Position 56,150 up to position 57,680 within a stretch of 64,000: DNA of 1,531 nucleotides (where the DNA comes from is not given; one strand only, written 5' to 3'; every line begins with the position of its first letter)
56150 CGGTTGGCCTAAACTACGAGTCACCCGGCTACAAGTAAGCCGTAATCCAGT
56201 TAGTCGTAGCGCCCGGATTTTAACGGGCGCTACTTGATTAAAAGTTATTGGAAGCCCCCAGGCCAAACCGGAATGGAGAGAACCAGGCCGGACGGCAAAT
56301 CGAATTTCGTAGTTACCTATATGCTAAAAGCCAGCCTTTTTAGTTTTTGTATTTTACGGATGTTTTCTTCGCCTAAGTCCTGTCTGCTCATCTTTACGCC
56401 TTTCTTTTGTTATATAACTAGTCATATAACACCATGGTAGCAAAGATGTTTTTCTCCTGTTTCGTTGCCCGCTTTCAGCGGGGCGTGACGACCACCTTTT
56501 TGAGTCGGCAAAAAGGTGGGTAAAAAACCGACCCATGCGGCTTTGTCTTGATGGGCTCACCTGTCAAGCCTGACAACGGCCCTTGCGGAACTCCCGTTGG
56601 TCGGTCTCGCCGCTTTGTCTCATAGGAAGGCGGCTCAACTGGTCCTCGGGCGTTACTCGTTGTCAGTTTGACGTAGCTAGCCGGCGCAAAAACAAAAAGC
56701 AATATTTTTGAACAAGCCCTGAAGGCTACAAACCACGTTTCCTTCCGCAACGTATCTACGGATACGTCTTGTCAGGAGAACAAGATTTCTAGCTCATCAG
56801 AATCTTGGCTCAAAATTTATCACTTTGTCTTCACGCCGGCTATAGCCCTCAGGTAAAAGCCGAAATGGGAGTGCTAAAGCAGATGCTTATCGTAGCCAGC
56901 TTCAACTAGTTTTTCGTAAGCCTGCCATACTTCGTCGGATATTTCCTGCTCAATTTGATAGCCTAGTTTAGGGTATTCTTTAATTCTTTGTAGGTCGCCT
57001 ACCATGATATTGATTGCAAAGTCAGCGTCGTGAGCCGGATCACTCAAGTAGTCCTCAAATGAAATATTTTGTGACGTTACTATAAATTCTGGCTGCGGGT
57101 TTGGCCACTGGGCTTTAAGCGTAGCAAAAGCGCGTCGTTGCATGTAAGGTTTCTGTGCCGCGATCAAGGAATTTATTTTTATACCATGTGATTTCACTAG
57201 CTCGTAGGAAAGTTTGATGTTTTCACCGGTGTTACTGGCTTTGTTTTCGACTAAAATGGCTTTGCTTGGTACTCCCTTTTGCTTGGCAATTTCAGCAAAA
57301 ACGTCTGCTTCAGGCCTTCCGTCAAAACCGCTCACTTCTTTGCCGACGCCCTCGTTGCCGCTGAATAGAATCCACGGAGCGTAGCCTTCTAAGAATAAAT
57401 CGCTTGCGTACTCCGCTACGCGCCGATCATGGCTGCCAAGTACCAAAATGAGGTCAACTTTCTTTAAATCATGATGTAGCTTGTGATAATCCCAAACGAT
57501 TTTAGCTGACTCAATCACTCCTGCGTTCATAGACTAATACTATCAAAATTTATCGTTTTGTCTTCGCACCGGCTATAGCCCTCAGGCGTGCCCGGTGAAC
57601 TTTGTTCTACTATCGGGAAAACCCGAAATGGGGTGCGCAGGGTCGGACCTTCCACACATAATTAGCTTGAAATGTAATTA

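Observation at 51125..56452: An AbrB/SpoVT-like gene apparently split by a ~5.1-kb block that carries its own intact paralog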

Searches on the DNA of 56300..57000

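Call 34: search_rna_families(source=window, start=56300, end=57000, threshold=evalue, max_evalue=10, show_alignments=2)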
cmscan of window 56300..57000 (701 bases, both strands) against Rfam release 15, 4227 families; matches with E-value up to 10: 4.
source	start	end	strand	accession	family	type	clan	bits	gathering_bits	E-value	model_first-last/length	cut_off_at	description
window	56403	56527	-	RF02973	Enterococcus-1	Gene; sRNA;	-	19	71.4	0.26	1-152/152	no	Enterococcus-1 RNA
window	56762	56862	-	RF00601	SCARNA20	Gene; snRNA; snoRNA; scaRNA;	-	18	44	0.5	1-130/130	no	Small Cajal body specific RNA 20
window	56590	56653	-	RF03169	c-di-GMP-II-GAG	Cis-reg; riboswitch;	CL00127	14.5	40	9.6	1-86/86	no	c-di-GMP-II-GAG riboswitch aptamer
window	56480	56534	+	RF00274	SNORD57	Gene; snRNA; snoRNA; CD-box;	CL00058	14.2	47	8.9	1-72/72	no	Small nucleolar RNA SNORD57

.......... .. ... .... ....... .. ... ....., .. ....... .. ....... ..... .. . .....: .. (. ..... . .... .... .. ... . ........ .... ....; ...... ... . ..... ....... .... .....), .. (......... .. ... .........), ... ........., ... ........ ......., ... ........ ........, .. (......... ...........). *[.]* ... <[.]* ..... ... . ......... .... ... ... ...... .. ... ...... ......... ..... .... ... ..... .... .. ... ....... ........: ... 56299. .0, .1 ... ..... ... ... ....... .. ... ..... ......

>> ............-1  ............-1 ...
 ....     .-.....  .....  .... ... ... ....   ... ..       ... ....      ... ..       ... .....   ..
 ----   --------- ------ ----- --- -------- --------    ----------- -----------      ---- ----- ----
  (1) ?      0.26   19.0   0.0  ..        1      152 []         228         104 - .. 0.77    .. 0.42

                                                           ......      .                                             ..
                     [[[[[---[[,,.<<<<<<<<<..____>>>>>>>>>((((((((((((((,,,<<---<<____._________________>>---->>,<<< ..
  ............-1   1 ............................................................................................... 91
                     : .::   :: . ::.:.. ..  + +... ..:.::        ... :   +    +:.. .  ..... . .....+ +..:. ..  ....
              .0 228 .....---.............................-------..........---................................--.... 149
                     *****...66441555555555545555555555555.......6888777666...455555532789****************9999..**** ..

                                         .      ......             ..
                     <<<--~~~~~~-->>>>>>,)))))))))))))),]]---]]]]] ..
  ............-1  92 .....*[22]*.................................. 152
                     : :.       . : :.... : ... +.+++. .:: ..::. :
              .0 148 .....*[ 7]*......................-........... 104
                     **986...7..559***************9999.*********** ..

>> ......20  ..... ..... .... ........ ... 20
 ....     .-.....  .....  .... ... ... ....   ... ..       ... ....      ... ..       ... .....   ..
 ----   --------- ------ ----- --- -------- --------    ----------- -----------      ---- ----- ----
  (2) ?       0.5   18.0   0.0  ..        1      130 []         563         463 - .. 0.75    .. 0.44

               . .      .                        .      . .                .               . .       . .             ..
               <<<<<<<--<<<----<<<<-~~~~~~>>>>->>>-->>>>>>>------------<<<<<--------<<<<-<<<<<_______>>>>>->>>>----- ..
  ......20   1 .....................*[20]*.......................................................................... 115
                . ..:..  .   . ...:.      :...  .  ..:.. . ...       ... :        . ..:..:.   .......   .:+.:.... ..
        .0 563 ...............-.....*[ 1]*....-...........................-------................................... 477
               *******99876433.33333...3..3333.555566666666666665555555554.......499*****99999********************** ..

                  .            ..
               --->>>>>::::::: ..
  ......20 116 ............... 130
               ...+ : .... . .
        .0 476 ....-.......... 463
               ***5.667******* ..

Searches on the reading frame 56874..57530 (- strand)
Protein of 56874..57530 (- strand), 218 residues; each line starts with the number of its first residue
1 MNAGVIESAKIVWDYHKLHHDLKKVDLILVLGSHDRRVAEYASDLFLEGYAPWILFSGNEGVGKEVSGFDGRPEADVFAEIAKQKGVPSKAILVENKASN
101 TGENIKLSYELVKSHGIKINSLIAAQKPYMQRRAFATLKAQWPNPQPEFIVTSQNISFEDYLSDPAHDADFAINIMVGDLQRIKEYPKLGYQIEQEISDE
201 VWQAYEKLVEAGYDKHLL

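Call 12: search_protein_families(library=pfam, proteins=[window:56874-57530:-], max_evalue=0.01)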
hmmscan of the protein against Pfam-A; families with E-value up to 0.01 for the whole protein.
window:56874-57530:- (218 aa): 1 family
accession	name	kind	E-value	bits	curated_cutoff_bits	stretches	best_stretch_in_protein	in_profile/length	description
PF02698.23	DUF218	-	1.5e-16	61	27.6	1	26-150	1-112/133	DUF218 domain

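Call 13: search_protein_families(library=ncbifam, proteins=[window:56874-57530:-], max_evalue=0.01)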
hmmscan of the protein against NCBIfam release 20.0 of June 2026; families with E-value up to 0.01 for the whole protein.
window:56874-57530:- (218 aa): 0 families

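Call 21: find_encoding_contigs(protein=window:56874-57530:-, flank=10000, max_places=10)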
Protein window:56874-57530:- (218 aa): 1 contig read that carries it; 1 place shown.
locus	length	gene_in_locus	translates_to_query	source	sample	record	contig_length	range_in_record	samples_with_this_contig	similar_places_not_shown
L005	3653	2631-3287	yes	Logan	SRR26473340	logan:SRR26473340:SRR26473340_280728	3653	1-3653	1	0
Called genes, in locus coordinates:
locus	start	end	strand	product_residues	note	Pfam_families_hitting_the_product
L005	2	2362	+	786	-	?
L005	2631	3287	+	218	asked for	PF02698:DUF218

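Call 83: search_protein_families(library=padloc, proteins=[window:56874-57530:-], max_evalue=0.001)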
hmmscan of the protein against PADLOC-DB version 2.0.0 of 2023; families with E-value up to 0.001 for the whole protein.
window:56874-57530:- (218 aa): 0 families
